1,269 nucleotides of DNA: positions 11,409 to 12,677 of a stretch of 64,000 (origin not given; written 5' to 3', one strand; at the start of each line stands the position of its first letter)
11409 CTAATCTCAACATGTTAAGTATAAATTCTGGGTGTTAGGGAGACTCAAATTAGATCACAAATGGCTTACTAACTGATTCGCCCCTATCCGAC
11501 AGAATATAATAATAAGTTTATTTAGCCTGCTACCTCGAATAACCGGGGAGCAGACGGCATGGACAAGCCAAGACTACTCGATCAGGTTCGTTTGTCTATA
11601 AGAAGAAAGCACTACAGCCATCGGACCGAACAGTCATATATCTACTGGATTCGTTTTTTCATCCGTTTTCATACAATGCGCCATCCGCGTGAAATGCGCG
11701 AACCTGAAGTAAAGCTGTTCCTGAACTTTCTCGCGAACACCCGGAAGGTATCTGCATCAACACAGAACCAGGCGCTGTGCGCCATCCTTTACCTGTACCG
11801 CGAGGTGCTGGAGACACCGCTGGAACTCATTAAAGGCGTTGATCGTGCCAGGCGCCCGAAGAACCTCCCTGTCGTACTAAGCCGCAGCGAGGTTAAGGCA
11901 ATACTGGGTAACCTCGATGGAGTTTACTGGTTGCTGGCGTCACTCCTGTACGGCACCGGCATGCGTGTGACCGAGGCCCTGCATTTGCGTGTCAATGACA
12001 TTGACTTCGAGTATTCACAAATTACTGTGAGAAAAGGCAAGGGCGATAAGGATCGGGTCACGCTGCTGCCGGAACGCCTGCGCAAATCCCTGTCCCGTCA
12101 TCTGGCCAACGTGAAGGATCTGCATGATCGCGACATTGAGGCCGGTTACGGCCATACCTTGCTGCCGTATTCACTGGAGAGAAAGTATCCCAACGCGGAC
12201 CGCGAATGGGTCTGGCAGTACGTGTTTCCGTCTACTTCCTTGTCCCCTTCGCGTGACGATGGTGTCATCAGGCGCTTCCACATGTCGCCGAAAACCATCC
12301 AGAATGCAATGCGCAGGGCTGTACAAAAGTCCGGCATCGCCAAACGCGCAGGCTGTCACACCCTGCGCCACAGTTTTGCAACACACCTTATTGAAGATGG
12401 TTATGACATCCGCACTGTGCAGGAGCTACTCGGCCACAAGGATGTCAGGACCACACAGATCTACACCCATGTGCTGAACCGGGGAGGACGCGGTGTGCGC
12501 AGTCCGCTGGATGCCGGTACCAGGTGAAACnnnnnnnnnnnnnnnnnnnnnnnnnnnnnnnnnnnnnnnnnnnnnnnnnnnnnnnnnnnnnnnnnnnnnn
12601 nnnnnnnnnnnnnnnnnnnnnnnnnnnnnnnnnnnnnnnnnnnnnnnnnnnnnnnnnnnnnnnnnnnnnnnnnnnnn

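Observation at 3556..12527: Complete chromosomal integron: intI, attI and at least 11 minus-strand cassettes with 10 attC sites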

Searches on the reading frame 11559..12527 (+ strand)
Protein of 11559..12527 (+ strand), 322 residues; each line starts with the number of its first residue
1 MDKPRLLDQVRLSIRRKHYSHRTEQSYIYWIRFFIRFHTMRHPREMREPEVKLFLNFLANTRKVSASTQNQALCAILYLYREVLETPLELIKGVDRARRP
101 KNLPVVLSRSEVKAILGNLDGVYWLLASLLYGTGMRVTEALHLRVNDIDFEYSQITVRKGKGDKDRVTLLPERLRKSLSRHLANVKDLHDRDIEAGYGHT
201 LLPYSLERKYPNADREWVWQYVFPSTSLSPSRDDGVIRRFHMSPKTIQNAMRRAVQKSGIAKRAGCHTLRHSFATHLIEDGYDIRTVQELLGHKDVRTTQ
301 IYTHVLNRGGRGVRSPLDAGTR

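Call 5: search_protein_families(library=ncbifam, proteins=[window:11559-12527:+], max_evalue=0.001)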
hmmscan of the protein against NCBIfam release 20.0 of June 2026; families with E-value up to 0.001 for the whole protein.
window:11559-12527:+ (322 aa): 13 families
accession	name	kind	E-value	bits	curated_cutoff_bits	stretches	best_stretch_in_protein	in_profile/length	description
TIGR02249.1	integrase_gron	subfamily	4.9e-137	456.5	265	1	6-319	1-314/315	integron integrase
NF011946.0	PRK15417.1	equivalog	9e-107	357.1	435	1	5-319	15-329/337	integron integrase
NF040815.2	recomb_XerA_Arch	equivalog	7.4e-53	179.8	220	2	15-187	8-177/263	site-specific tyrosine recombinase/integron integrase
TIGR02224.1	recomb_XerC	equivalog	2.2e-44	152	335.15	2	241-305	213-277/295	tyrosine recombinase XerC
TIGR02225.1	recomb_XerD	equivalog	1.3e-43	149.4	329.6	2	241-307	210-276/290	site-specific tyrosine recombinase XerD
NF001399.0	PRK00283.1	subfamily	1e-40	139.9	279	1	19-307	22-285/300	tyrosine recombinase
NF002331.0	PRK01287.1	subfamily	6.8e-34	117.4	371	2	242-305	248-312/365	site-specific tyrosine recombinase XerC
NF003462.0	PRK05084.1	equivalog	6.3e-18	64.6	267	2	245-308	286-347/360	tyrosine recombinase XerS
NF007371.0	PRK09871.1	subfamily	5.8e-11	42.3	222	1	243-304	112-173/198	tyrosine-type DNA invertase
NF002685.0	PRK02436.1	equivalog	1.8e-09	37.8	178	1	9-190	4-178/245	site-specific tyrosine recombinase XerD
NF007370.0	PRK09870.1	subfamily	3.9e-09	36.4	221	1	126-304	37-178/200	tyrosine-type DNA invertase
NF040693.1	recomb_GmtY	equivalog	2.3e-07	30.4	340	0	248-304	371-431/441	gamma-mobile-trio recombinase GmtY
NF041502.1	integrase_1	equivalog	7.7e-06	24.9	350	1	125-305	168-360/484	site-specific integrase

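Call 6: search_protein_families(library=pfam, proteins=[window:11559-12527:+], max_evalue=0.001)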
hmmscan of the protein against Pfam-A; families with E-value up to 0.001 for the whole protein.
window:11559-12527:+ (322 aa): 2 families
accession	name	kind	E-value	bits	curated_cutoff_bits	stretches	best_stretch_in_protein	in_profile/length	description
PF00589.27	Phage_integrase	-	5.8e-39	134.1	27.1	1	107-306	3-169/172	Phage integrase family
PF13495.12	Phage_int_SAM_4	-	1.9e-29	102.3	27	1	6-88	1-83/85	Phage integrase, N-terminal SAM-like domain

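Call 11: find_related_loci(query=window:11559-12527:+, collection=genome_contigs, flank=10000)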
Query window:11559-12527:+ (322 aa) in genome_contigs; peptide patterns used: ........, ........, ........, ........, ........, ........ (x = any residue, [..] = any of these).
599 stretches matched a pattern (row limit reached: there are more); 508 encode a relative of the query (tblastn E <= 1e-3); the best 80 are kept; 80 distinct loci.
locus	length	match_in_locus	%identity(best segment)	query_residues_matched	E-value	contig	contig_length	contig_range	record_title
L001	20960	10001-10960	83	1-320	0e+0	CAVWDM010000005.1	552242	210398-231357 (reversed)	MAG: uncultured Gammaproteobacteria bacterium isolate MFD03804.bin.1.259 genome assembly, contig: contig_19202, whole ge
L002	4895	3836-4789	80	1-318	0e+0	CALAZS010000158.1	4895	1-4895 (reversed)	MAG TPA_asm: uncultured Gammaproteobacteria bacterium isolate ERR1995201_bin.20_CONCOCT_v1.1_MAG genome assembly, contig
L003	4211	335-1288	79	1-318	1e-179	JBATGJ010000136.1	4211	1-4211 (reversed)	MAG: Gammaproteobacteria bacterium isolate MFD10350_ilm_asm_bin17 k127_259323, whole genome shotgun sequence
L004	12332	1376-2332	79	1-319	1e-171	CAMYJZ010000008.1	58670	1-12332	MAG: uncultured Ectothiorhodospiraceae bacterium isolate ES_M_Gamma_051 genome assembly, contig: scaffold_764, whole gen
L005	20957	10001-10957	74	1-319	6e-162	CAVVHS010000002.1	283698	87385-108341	MAG: uncultured Gammaproteobacteria bacterium isolate MFD02832.bin.1.93 genome assembly, contig: contig_12473, whole gen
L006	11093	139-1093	84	1-318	1e-162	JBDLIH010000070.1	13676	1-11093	MAG: Pseudomonadota bacterium isolate MAG020 MAG020_70, whole genome shotgun sequence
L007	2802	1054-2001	59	4-319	2e-135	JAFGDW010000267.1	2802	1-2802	MAG: candidate division KSB1 bacterium isolate Zod_Metabat.1197 k87_11055537, whole genome shotgun sequence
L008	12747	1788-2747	61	1-320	1e-127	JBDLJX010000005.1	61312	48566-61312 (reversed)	MAG: Pseudomonadota bacterium isolate MAG113 MAG113_5, whole genome shotgun sequence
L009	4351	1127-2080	58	1-318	2e-128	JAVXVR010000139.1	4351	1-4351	MAG: Acidobacteriota bacterium isolate BP_33 scaffold_2062719, whole genome shotgun sequence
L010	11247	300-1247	59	3-318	1e-125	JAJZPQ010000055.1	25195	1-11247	MAG: Proteobacteria bacterium isolate SKS1.bin129 NODE_3459_length_25195_cov_6.615446, whole genome shotgun sequence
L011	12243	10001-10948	57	3-318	2e-125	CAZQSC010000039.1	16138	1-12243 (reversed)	MAG TPA_asm: uncultured bacterium isolate SRP338002_co1_79 genome assembly, contig: NODE_3394_length_16138_cov_6.302866,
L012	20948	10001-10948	59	4-319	4e-125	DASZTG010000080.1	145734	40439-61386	MAG TPA_asm: Burkholderiales bacterium isolate SMAG_U6070 k141_517849, whole genome shotgun sequence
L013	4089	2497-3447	55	2-318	2e-127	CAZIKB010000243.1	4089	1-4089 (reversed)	MAG TPA_asm: uncultured Cytophagia bacterium isolate binchicken_co121_9 genome assembly, contig: NODE_25393_length_4089_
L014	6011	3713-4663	58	3-319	7e-125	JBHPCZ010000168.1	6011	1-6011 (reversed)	Thermodesulfobacteriota bacterium isolate SAG AM-311-M20 NODE_168_length_6011_cov_23.846709, whole genome shotgun sequen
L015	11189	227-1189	59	1-319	1e-124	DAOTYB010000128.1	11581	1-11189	MAG TPA_asm: Anaerolineae bacterium isolate H23_303 k115_652744, whole genome shotgun sequence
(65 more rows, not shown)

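Call 12: search_solved_structures(query=window:11559-12527:+, show_alignments=1, max_evalue=1e-10)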
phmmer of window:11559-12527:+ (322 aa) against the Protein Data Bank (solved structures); distinct sequences matched with E-value up to 1e-10: 8.
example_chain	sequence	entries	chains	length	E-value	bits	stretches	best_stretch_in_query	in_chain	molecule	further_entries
2a3v_A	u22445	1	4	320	1.6e-89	303.5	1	8-318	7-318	site-specific recombinase IntI4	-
5hxy_A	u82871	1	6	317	3.6e-36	128.2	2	20-182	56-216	Tyrosine recombinase XerA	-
4a8e_A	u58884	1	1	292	1.8e-34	122.6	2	25-186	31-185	PROBABLE TYROSINE RECOMBINASE XERC-LIKE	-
1a0p_A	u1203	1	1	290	4.5e-18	68.8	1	242-307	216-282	SITE-SPECIFIC RECOMBINASE XERD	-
5dcf_A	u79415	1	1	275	2.9e-17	66.1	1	242-308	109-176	Tyrosine recombinase XerD,DNA translocase FtsK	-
5jjv_A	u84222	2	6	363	1.6e-14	57.1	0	250-305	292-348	Tyrosine recombinase XerH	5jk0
5c6k_A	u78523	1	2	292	1.7e-12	50.5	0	258-305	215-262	Integrase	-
5dor_A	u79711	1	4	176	9.5e-11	44.7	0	257-306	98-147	Integrase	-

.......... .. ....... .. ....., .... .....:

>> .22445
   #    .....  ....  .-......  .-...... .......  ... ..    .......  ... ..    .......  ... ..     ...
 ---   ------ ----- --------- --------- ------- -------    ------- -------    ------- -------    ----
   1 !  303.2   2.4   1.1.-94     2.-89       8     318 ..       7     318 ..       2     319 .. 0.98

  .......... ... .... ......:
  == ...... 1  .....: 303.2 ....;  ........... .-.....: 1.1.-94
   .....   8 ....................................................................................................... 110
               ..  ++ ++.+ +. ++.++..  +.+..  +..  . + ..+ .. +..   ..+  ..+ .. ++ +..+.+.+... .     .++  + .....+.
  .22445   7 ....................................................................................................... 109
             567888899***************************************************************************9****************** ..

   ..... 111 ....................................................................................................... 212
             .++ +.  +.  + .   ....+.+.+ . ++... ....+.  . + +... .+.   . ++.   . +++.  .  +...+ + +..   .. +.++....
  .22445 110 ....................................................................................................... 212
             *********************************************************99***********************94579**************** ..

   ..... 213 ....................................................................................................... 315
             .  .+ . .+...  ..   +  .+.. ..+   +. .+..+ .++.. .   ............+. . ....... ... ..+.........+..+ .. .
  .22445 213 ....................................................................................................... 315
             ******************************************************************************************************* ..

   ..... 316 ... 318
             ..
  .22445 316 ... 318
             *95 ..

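Call 20: find_encoding_contigs(protein=window:11559-12527:+, flank=10000, max_places=6)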
Protein window:11559-12527:+ (322 aa): 2 contigs read that carry it; 2 places shown.
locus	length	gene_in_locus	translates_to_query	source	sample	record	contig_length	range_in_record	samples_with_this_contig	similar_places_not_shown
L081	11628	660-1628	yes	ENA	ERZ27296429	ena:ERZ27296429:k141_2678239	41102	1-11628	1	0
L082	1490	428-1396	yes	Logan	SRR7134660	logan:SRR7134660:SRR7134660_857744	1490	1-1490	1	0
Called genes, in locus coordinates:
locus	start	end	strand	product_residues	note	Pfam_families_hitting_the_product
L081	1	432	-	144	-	?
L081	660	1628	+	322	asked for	PF13495:Phage_int_SAM_4, PF00589:Phage_integrase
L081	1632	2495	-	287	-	PF01408:GFO_IDH_MocA (weak), PF03446:NAD_binding_2, PF03807:F420_oxidored, PF02153:PDH_N (weak), PF14833:NAD_binding_11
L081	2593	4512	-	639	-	PF02784:Orn_Arg_deC_N, PF17810:Arg_decarb_HB, PF17944:Arg_decarbox_C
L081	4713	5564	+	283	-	PF17284:Spermine_synt_N, PF01564:Spermine_synth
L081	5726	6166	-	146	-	-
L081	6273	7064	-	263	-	PF03649:UPF0014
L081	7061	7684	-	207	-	PF00005:ABC_tran, PF13304:AAA_21 (weak)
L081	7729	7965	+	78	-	PF09360:zf-CDGSH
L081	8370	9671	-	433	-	PF00909:Ammonium_transp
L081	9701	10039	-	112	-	PF00543:P-II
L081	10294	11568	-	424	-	PF00909:Ammonium_transp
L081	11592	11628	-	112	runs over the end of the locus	PF00543:P-II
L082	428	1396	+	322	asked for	PF13495:Phage_int_SAM_4, PF00589:Phage_integrase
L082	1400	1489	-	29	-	?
